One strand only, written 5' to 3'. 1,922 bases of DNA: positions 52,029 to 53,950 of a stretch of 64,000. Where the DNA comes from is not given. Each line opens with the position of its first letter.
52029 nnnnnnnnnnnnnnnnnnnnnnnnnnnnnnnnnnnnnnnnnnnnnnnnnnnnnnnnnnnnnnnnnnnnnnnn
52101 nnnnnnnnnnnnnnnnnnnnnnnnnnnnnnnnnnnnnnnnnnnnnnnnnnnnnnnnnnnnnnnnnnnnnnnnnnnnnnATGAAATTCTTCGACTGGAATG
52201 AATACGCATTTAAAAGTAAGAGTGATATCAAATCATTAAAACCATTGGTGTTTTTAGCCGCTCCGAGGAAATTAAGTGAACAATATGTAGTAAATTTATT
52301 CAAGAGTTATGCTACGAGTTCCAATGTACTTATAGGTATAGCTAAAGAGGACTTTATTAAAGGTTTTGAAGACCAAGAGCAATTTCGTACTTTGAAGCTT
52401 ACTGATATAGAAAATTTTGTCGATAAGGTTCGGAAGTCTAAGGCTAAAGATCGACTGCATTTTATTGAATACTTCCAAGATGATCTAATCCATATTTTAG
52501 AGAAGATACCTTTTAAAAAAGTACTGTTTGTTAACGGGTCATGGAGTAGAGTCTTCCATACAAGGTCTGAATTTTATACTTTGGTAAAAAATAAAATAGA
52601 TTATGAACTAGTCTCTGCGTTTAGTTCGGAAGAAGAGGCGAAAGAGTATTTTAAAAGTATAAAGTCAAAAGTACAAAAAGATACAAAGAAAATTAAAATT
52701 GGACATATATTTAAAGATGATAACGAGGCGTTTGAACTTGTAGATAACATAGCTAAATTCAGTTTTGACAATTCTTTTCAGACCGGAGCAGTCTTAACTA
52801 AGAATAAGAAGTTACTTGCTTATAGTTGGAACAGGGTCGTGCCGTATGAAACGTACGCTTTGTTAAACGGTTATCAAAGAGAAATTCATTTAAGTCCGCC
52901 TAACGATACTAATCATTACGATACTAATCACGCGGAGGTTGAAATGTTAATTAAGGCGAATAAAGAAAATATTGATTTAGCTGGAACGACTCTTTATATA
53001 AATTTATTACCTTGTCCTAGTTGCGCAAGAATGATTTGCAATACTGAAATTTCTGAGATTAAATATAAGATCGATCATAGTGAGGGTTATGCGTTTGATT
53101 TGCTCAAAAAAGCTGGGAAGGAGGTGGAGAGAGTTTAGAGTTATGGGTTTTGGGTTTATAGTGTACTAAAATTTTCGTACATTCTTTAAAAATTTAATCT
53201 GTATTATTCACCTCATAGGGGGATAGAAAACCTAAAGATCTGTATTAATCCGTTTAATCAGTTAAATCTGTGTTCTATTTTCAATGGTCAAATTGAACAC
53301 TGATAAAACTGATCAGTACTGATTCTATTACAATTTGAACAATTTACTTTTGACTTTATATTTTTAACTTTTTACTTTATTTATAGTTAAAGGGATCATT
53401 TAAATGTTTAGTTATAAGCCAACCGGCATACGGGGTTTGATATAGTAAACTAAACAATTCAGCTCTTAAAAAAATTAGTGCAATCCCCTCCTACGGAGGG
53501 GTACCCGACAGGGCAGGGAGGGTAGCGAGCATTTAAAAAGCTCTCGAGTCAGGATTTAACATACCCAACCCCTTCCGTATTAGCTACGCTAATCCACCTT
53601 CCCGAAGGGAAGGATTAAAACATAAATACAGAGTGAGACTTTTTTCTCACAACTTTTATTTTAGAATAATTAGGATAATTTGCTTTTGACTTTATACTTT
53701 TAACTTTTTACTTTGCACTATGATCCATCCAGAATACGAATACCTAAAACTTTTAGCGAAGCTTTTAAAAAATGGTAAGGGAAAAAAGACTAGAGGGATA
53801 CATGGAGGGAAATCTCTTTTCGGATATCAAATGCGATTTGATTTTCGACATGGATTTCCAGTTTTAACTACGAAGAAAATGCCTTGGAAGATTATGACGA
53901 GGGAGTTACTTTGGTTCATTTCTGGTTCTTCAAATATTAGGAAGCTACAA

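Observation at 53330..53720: GC-rich structured island plus duplicated promoter-like repeats upstream of thyA; thyA mRNA may be leaderless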

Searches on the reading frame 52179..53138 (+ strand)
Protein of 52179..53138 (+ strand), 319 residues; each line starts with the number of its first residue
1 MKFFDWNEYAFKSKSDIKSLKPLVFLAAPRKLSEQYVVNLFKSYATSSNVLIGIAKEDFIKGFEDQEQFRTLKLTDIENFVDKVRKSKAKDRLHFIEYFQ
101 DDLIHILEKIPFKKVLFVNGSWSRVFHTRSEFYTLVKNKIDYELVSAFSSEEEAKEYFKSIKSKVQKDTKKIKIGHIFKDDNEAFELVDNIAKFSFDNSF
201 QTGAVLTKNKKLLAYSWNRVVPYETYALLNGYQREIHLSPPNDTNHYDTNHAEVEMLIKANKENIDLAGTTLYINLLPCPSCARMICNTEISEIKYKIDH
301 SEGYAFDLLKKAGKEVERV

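Call 16: search_protein_families(library=pfam, proteins=[window:52179-53138:+])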
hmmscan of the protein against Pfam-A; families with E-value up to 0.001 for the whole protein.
window:52179-53138:+ (319 aa): 5 families
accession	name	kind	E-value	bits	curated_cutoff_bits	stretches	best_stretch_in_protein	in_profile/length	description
PF00383.29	dCMP_cyt_deam_1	-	5.4e-13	49.1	25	1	181-296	4-100/102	Cytidine and deoxycytidylate deaminase zinc-binding region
PF14437.12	MafB19-deam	-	5.6e-12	46.2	27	1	199-301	22-104/142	MafB19-like deaminase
PF18750.7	SNAD4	-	0.00018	22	27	1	245-288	27-73/130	Secreted Novel AID/APOBEC-like Deaminase 4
PF18771.7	APOBEC3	-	0.00019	22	27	1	234-288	26-72/137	APOBEC3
PF18778.7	NAD1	-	0.00043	20.9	27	1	191-289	3-93/175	Novel AID APOBEC clade 1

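Call 59: find_homologous_proteins(query=window:52179-53135:+, max_evalue=1e-20)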
Query window:52179-53135:+ (319 aa): 330 proteins with E <= 1e-20 among 1864 candidates; the best 120 are listed.
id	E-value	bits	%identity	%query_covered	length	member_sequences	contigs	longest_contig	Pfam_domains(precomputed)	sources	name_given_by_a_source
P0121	5.7e-208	708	100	100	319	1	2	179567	PF00383.30,PF14437.13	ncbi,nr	ncbi:MAG: deaminase [Candidatus Dojkabacteria bacterium]|nr:deaminase [Candidatus Dojkabacteria bact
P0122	3.0e-108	380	53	100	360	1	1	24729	PF00383.30,PF14437.13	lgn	-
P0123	1.3e-99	352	52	99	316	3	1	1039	PF00383.30,PF14437.13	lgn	-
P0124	2.1e-99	351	52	99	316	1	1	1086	PF00383.30,PF14437.13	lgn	-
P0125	1.1e-97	345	50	100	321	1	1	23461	PF00383.30,PF14437.13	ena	-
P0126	8.2e-95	336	51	99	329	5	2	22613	PF00383.30,PF14437.13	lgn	-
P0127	3.1e-94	334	50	99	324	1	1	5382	PF00383.30,PF14437.13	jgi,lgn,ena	-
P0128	8.5e-94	333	50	99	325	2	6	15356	PF00383.30,PF14437.13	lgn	-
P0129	5.9e-93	330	49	99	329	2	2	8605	PF00383.30,PF14437.13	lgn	-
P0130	1.0e-92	329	47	100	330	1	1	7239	PF00383.30,PF14437.13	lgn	-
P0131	3.1e-92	328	51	99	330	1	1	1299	PF00383.30,PF14437.13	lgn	-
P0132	4.6e-92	327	49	99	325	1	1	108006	PF00383.30,PF14437.13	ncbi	ncbi:MAG: deaminase [Candidatus Saccharimonadales bacterium]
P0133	8.7e-92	326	50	99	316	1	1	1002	PF00383.30,PF14437.13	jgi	jgi:deoxycytidylate deaminase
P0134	1.2e-91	326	50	99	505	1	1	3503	PF11969.14,PF01230.30,PF00383.30,PF14437.13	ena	-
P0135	1.9e-91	325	49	99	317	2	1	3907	PF00383.30,PF14437.13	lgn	-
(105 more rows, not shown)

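Call 60: find_encoding_contigs(protein=P0125, flank=3000, max_places=2)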
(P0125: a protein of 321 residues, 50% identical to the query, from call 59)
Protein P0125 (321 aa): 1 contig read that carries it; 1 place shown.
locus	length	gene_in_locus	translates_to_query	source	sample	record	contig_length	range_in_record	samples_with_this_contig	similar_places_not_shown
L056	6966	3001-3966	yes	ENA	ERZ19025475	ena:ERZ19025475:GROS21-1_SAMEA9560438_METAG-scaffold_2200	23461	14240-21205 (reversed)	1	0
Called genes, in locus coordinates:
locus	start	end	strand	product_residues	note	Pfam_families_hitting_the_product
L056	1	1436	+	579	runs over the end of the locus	-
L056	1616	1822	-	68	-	-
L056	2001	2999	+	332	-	PF11969:DcpS_C (weak), PF00293:NUDIX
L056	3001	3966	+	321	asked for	PF00383:dCMP_cyt_deam_1, PF14437:MafB19-deam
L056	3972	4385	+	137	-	-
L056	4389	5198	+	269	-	PF00303:Thymidylat_synt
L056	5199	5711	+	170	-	PF00186:DHFR_1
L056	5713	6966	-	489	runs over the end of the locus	PF13328:HD_4, PF04607:RelA_SpoT, PF02824:TGS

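Call 61: find_encoding_contigs(protein=P0126, flank=3000, max_places=2)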
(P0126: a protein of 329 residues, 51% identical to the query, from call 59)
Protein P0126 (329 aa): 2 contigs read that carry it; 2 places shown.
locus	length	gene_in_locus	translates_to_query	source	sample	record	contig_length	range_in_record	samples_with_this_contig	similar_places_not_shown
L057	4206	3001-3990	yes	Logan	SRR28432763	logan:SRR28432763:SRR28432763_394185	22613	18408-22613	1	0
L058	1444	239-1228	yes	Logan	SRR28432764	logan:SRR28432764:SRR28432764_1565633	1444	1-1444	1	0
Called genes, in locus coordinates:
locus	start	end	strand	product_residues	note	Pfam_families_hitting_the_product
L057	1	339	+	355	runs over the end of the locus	PF00687:Ribosomal_L1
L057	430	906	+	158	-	PF00186:DHFR_1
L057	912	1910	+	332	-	PF01636:APH, PF07914:DUF1679 (weak)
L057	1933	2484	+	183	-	PF01467:CTP_transf_like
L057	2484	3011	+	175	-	PF11969:DcpS_C, PF01230:HIT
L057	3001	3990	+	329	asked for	PF00383:dCMP_cyt_deam_1, PF14437:MafB19-deam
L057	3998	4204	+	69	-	?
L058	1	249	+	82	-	?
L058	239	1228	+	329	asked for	PF00383:dCMP_cyt_deam_1, PF14437:MafB19-deam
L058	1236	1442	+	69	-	?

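Call 62: find_encoding_contigs(protein=P0128, flank=3000, max_places=2)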
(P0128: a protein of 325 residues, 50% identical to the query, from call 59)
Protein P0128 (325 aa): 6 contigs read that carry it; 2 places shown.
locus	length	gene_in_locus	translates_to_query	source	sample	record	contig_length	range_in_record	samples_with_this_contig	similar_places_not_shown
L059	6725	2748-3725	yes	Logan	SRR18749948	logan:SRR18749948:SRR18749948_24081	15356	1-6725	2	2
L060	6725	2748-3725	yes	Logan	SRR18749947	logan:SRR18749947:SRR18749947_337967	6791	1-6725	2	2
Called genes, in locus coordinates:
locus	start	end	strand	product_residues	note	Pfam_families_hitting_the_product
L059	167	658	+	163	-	PF00186:DHFR_1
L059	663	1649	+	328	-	PF01636:APH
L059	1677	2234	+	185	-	PF01467:CTP_transf_like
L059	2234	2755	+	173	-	PF04677:CwfJ_C_1 (weak), PF11969:DcpS_C, PF01230:HIT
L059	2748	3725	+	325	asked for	PF00383:dCMP_cyt_deam_1, PF14437:MafB19-deam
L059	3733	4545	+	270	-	PF00303:Thymidylat_synt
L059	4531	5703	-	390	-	PF13439:Glyco_transf_4 (faint), PF20706:GT4-conflict, PF00534:Glycos_transf_1, PF13692:Glyco_trans_1_4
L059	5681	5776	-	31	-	-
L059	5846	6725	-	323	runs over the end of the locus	PF00687:Ribosomal_L1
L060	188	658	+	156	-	PF00186:DHFR_1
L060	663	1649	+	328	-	PF01636:APH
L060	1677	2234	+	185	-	PF01467:CTP_transf_like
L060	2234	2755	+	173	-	PF04677:CwfJ_C_1 (weak), PF11969:DcpS_C, PF01230:HIT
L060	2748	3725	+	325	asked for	PF00383:dCMP_cyt_deam_1, PF14437:MafB19-deam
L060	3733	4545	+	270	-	PF00303:Thymidylat_synt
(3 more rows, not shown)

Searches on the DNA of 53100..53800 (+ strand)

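Call 4: search_rna_families(source=window, start=53100, end=53800, threshold=evalue, max_evalue=10, show_alignments=3)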
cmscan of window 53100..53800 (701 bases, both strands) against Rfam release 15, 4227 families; matches with E-value up to 10: 6.
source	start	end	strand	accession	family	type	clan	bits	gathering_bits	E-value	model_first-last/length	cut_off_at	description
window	53468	53531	-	RF02837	anti-hemB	Gene; sRNA;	-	17.8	49.5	0.16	1-81/81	no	Burkholderia RNA 7 (anti-hemB)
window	53258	53313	+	RF03344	mir-5365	Gene; miRNA;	-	17.7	70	1.1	1-78/78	no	mir-5365 microRNA precursor family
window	53337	53424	+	RF01180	snoR110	Gene; snRNA; snoRNA; HACA-box;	-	17.4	44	5.7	1-89/89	no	Small nucleolar RNA snoR110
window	53240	53333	-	RF04263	MIR2593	Gene; miRNA;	-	16.9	96.2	7.5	1-116/116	no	MIR2593 microRNA precursor family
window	53255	53316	+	RF04097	MIR2630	Gene; miRNA;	-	15.4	144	2.2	53-177/229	no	MIR2630 microRNA precursor family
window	53435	53471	+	RF01335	CRISPR-DR22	Gene; CRISPR;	-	14.9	50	3.1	1-36/36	no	CRISPR RNA direct repeat element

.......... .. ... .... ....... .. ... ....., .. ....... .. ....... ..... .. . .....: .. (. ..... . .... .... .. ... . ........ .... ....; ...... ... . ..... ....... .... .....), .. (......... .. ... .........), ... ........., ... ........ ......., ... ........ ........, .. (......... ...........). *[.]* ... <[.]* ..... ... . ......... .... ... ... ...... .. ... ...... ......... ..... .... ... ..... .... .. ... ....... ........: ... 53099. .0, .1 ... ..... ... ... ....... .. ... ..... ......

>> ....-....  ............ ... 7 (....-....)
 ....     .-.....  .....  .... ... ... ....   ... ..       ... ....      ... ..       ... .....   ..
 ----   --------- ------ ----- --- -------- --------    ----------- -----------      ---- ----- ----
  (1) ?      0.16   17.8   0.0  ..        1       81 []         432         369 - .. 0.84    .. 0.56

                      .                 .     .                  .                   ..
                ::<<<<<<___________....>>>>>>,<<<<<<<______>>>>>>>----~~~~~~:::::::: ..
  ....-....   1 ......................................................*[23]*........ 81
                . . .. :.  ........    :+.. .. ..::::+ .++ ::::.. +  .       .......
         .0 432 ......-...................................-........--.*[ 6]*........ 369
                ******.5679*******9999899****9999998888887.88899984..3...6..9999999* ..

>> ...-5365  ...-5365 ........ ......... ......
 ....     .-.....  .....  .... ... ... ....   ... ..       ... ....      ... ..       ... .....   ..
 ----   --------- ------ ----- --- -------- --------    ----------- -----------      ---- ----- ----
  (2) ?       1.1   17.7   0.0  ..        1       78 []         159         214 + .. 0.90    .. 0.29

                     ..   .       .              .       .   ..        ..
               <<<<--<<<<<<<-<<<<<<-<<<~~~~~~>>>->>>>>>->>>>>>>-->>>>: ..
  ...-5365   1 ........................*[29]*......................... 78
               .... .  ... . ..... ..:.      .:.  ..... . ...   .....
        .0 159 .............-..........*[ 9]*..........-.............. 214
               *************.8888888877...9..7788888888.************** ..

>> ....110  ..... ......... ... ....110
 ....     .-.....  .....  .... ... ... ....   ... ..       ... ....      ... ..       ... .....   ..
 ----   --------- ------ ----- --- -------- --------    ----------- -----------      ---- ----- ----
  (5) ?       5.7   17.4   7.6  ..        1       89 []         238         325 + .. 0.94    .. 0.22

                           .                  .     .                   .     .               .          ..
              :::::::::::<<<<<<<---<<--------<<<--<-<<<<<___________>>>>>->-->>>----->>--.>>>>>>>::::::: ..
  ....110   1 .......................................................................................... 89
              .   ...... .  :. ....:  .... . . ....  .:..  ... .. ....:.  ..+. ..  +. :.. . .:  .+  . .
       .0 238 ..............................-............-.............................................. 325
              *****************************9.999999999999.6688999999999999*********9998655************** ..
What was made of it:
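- On Known riboswitch or cis-regulatory leader (Rfam: THF, THF-II, ZTP, 2'-dG, T-box and others): With permissive filters on 53100-53800 at E<=10, only noise was returned, none of it a riboswitch (call 4).
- A weak Rfam hit of the two-hairpins-plus-U-run type lies there (anti-hemB, E = 0.16; call 4).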

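Call 39: search_dna_similar(query=window:53379-53665:+, collection=phages, mode=distant, max_evalue=1)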
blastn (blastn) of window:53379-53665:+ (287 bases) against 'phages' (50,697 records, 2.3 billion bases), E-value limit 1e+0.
Records with a match: 3; places in all: 3; records where one place covers at least 80% of the query: 0.
Best place of each record, by identity: 95-99% 1; 80-90% 2.
By first word of the organism name: Vibrio 2; Shewanella 1.
By host as written in the record: - 1; Vibrio cholerae 1; Shewanella sp. M16 1.
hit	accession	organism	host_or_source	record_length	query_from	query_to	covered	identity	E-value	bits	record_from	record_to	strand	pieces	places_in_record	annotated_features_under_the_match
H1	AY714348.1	Vibrio phage KSF1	-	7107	135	175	14%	88.1%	6e-3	47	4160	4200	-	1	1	ORF IX: Zot-like protein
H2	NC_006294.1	Vibrio phage KSF1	Vibrio cholerae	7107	135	175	14%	88.1%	6e-3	47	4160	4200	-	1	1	putative assembly protein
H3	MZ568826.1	Shewanella phage vB_SspS_KASIA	Shewanella sp. M16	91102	222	246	9%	96.0%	3e-1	42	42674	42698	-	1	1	hypothetical protein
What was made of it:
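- Tried and rejected: blastn against phages gave only 25-41 nt chance hits (call 39).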

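Call 66: build_rna_model(alignment_id=A1, structure=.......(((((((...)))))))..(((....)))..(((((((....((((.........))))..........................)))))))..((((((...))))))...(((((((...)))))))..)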
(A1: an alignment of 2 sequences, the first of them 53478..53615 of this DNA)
Model R1 built from alignment A1 (2 sequences, 138 columns); structure: as given.
model positions 138; base pairs 34; branch points 4; effective number of sequences 0.73; information 0.589 bits per position. Calibrated on 0.2 Mb of random sequence (short: E-values are rough).
structure used (alignment columns):
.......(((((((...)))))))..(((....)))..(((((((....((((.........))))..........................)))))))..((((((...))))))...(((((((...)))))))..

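Call 67: search_with_rna_model(model_id=R1, sources=[window, L001, L003, L004, L005, L056, L057, L058, L059, L060, L015, L031, L038, L041, L009, L010, L011, L012, L013, L014, L016, L017, L018, L019, L020, L021, L022, L023, L024, L025, L026, L027, L028, L029, L030, L032, L033, L034, L035, L036, L037, L039, L040, L042, L043, L044, L045, L046, L047, L048, L049, L050, L051, L052, L053, L054, L055], max_evalue=10)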
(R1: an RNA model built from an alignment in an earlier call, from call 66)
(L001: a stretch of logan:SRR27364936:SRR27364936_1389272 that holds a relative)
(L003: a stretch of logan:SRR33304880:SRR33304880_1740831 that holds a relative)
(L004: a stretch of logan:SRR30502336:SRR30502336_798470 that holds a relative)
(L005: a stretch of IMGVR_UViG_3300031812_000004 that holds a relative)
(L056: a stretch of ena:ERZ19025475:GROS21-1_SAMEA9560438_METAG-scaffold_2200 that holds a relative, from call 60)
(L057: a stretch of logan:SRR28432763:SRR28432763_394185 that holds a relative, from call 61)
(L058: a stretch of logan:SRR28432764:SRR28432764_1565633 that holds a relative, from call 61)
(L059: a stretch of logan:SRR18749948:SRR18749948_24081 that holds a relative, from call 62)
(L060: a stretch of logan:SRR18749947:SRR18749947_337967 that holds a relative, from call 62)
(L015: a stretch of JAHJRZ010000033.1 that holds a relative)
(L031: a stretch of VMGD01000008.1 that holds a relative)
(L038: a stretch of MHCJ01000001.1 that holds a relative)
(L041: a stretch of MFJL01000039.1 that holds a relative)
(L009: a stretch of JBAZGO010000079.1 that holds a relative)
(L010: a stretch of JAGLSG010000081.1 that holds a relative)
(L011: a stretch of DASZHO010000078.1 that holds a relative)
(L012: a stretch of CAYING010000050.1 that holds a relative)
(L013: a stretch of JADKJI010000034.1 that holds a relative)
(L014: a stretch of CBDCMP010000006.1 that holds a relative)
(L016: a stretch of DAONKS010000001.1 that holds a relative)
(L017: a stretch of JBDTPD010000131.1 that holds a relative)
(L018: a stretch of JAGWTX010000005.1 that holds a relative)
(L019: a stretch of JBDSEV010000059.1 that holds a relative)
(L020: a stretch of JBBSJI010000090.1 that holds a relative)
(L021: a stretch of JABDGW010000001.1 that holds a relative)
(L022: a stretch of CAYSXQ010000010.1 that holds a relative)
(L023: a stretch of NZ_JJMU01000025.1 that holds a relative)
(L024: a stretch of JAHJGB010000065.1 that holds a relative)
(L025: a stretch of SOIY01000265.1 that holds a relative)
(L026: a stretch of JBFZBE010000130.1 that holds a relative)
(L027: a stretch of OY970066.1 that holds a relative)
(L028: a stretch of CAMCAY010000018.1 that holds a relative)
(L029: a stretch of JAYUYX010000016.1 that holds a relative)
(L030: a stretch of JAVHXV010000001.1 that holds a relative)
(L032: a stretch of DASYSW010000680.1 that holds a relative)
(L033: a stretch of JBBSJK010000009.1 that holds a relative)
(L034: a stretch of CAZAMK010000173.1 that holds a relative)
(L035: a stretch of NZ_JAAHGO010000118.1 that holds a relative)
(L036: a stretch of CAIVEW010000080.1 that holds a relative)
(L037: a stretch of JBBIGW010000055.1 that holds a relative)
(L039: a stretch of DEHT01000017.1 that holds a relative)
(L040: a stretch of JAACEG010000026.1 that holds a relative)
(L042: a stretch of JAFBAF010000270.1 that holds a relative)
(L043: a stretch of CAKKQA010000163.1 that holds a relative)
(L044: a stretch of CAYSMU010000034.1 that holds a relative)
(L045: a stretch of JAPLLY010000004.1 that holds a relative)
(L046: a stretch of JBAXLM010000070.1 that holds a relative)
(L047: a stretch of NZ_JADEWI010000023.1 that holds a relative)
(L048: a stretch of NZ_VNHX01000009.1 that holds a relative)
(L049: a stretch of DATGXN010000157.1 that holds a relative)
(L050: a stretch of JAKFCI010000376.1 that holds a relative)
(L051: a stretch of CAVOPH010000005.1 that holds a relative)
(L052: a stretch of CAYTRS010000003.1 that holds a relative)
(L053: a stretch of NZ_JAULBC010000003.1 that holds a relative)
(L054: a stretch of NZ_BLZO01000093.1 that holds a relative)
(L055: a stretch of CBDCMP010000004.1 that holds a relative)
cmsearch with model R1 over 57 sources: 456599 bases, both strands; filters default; matches with E-value up to 10: 5.
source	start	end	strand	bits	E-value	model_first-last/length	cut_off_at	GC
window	53478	53615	+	182.6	1.3e-43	1-138/138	no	0.54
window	53483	53620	-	33.2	5.1e-06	1-138/138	no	0.51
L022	7576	7663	+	17.2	0.053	1-138/138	no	0.5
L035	6108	6209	+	13.3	0.51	1-138/138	no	0.6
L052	7630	7660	-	8.6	8.1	50-80/138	no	0.23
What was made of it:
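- Tried and rejected: A single-sequence covariance model over 57 sources (457 kb) gave nothing beyond the island itself (call 67).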

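Call 76: search_dna_similar(query=window:53139-53719:+, collection=plasmids, mode=distant, max_evalue=0.01, max_rows=10)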
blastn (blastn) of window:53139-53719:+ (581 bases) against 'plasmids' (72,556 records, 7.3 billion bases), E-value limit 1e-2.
No match.
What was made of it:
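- It has no similarity to plasmids or phages (calls 39, 76).
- Tried and rejected: blastn against plasmids gave nothing (call 76).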
